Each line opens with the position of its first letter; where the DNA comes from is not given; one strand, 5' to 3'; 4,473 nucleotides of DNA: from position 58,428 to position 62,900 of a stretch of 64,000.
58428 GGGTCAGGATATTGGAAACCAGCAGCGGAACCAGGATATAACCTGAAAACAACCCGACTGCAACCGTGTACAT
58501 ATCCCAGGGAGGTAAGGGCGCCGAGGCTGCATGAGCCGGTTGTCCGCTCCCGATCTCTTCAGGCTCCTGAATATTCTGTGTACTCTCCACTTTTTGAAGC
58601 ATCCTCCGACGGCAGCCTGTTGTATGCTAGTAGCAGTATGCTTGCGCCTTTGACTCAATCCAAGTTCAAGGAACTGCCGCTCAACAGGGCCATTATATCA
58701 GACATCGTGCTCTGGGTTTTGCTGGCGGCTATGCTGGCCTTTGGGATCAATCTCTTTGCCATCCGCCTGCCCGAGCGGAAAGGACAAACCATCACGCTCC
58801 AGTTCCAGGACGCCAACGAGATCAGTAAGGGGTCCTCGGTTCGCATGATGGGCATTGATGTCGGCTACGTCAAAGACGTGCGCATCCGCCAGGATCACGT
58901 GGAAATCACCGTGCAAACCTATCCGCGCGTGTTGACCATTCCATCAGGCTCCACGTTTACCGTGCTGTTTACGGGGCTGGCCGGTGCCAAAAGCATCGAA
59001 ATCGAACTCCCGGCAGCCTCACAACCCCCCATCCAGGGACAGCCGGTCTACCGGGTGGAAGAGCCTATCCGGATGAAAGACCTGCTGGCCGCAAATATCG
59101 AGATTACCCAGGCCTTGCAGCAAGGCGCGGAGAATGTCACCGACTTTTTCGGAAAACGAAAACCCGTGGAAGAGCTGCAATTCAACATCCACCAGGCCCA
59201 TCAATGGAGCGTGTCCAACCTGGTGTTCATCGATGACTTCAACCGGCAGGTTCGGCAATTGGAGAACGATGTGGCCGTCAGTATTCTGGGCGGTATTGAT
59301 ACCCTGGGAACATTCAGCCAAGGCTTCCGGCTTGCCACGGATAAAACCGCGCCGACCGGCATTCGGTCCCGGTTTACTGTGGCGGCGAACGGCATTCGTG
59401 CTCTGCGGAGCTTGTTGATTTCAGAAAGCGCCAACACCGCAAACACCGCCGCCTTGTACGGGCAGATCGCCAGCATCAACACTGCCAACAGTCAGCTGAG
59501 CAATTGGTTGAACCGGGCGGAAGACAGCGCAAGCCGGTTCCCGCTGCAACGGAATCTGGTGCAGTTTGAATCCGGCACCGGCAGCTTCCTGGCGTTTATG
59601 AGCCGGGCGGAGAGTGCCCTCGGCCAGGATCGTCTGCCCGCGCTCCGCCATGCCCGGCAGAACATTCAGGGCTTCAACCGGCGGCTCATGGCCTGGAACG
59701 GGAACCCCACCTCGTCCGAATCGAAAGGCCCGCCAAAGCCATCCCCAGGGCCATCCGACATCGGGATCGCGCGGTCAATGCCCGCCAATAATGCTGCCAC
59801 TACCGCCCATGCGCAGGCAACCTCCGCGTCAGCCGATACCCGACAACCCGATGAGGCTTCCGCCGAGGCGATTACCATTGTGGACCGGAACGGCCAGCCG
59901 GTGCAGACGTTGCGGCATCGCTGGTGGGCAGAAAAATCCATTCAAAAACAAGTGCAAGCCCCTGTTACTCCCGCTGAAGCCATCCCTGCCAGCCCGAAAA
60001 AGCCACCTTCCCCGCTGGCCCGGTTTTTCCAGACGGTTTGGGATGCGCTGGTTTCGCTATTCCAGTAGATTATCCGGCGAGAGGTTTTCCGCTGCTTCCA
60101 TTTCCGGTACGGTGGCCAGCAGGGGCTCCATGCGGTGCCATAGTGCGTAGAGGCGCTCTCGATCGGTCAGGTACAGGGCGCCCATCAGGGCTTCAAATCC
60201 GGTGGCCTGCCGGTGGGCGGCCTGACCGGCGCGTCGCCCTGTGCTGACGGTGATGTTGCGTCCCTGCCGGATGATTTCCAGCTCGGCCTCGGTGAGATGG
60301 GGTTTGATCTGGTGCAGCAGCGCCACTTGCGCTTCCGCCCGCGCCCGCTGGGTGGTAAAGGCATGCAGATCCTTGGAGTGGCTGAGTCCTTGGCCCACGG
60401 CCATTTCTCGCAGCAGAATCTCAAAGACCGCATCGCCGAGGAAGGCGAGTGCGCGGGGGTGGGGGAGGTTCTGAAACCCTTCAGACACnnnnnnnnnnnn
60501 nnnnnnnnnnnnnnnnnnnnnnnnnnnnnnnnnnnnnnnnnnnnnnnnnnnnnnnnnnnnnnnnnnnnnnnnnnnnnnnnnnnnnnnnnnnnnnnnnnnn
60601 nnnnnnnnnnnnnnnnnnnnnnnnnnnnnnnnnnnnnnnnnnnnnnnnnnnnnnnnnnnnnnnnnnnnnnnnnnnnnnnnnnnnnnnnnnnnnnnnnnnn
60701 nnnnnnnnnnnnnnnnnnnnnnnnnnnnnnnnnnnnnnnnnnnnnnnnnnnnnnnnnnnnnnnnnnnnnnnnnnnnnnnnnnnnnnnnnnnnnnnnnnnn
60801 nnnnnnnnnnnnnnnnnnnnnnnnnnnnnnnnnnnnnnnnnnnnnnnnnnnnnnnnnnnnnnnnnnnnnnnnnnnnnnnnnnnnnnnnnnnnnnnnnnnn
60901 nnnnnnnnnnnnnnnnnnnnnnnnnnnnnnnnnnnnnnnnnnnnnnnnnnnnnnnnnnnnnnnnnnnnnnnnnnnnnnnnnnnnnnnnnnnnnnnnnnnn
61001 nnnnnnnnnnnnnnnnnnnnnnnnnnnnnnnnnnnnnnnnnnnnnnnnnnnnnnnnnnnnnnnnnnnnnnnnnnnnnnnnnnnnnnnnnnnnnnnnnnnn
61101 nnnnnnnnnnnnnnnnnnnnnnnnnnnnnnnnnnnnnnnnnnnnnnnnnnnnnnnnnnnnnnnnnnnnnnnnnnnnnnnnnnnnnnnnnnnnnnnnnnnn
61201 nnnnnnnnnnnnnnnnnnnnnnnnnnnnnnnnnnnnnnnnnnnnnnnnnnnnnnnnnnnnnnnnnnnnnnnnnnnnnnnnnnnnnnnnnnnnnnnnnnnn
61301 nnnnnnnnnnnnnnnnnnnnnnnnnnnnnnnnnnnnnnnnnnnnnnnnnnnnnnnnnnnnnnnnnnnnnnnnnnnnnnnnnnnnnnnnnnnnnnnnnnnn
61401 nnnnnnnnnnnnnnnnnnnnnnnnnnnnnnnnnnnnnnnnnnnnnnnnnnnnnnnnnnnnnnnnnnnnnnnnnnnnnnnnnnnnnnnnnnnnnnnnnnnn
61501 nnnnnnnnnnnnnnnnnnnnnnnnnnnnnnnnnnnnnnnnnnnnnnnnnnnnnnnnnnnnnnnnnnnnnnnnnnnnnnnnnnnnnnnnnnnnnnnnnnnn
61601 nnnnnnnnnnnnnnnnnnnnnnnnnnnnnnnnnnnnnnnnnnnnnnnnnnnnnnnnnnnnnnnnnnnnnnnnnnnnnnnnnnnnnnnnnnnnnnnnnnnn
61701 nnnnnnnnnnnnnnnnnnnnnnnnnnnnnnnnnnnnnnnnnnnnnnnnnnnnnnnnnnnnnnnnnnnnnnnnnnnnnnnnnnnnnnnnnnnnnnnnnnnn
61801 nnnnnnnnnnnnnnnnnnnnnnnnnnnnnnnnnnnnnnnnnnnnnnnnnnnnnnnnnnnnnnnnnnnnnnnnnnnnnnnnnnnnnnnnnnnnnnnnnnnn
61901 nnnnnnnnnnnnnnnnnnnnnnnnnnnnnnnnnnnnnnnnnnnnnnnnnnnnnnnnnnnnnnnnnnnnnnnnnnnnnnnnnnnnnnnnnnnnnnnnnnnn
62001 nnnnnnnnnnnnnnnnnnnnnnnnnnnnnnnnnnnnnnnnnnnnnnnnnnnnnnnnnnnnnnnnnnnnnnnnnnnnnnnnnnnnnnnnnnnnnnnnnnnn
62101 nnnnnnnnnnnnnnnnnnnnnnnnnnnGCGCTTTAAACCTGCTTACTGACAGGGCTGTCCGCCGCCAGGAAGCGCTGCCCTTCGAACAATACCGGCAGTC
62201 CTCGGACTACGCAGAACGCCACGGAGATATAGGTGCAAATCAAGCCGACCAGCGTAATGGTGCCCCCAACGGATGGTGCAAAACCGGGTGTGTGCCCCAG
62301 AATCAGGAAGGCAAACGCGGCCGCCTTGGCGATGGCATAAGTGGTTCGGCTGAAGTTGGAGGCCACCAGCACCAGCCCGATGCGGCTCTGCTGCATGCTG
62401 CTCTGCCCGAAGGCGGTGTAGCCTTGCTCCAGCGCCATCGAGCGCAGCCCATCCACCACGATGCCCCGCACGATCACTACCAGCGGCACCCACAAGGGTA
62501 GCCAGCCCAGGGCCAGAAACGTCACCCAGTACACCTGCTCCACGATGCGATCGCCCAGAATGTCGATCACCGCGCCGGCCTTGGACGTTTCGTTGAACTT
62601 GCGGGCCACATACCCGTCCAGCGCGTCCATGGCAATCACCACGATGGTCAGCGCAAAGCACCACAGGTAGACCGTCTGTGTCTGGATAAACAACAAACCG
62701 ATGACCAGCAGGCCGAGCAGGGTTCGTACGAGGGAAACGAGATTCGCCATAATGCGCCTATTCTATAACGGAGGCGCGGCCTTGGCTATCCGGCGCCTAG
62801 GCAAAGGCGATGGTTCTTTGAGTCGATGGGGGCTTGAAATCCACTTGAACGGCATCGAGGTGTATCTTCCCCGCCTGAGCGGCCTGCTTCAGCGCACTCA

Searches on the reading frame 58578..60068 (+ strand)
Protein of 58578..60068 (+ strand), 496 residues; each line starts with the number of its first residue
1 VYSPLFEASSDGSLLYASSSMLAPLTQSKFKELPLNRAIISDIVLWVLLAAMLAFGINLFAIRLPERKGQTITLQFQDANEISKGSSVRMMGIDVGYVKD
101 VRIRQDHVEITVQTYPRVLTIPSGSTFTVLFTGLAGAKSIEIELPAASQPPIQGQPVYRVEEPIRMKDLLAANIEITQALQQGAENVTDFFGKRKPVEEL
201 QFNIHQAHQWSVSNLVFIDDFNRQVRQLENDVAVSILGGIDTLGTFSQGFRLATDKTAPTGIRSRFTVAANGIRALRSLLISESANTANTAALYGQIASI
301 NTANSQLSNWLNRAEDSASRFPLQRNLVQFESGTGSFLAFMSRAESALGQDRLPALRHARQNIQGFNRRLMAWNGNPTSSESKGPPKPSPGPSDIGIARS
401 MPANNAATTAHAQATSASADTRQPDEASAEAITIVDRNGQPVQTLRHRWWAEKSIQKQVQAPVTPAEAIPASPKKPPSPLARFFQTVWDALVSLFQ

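Call 7: search_protein_families(library=pfam, proteins=[window:58578-60068:+], max_evalue=1)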
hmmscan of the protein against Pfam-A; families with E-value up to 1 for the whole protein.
window:58578-60068:+ (496 aa): 2 families
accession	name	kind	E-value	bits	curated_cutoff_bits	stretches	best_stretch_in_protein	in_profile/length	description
PF02470.25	MlaD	-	6.6e-15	55.6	25.1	1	69-143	2-79/81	MlaD protein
PF02699.20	YajC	-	0.037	14.4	28.2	1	48-113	3-64/78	Preprotein translocase subunit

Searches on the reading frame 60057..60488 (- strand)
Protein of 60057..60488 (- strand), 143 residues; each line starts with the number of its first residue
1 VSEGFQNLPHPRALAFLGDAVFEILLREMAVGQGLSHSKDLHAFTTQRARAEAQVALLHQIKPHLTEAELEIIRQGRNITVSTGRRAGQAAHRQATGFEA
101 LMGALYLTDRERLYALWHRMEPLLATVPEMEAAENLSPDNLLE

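Call 7: search_protein_families(library=pfam, proteins=[window:60057-60488:-], max_evalue=1)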
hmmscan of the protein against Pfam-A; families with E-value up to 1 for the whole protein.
window:60057-60488:- (143 aa): 2 families
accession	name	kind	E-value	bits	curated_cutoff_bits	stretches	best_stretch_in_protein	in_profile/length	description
PF00636.31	Ribonuclease_3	-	1.9e-19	70.8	27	1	13-109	2-101/102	Ribonuclease III domain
PF14622.11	Ribonucleas_3_3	-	0.015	15.9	35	1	10-108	21-110/128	Ribonuclease-III-like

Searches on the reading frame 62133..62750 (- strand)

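Call 70: search_protein_families(library=pfam, proteins=[window:62133-62750:-], max_evalue=0.001)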
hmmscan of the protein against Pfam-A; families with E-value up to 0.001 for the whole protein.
window:62133-62750:- (205 aa): 1 family
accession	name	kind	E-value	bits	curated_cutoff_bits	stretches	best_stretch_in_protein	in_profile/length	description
PF01066.26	CDP-OH_P_transf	-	2.9e-18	67.2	22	1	1-136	3-120/152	CDP-alcohol phosphatidyltransferase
